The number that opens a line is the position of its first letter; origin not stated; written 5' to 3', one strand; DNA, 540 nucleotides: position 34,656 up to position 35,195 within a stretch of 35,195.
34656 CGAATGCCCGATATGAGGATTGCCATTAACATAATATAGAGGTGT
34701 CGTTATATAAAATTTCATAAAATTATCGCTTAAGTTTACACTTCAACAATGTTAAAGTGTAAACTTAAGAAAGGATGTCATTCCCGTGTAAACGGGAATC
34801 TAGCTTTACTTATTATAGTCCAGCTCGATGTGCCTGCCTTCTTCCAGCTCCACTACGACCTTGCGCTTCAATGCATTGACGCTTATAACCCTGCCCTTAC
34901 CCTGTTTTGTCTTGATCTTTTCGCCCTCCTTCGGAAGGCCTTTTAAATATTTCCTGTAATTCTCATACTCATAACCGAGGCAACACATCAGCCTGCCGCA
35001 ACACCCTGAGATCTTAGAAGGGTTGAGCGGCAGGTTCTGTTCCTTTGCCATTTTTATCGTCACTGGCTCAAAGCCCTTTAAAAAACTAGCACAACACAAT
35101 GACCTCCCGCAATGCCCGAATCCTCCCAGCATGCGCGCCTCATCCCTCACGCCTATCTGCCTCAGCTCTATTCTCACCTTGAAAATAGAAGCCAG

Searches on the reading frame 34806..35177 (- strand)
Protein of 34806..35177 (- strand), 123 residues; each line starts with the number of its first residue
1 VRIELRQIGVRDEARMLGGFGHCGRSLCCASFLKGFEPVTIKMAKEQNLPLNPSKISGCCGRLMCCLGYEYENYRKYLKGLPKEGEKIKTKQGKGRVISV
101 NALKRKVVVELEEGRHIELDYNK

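Call 9: search_protein_families(library=ncbifam, proteins=[window:34806-35177:-])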
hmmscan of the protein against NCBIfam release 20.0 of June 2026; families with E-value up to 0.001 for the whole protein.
window:34806-35177:- (123 aa): 1 family
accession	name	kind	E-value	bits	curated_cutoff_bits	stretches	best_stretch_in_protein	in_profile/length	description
NF041131.1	RicT_YaaT_fam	subfamily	2e-48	164.8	70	1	1-102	111-212/213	regulatory iron-sulfur-containing complex subunit RicT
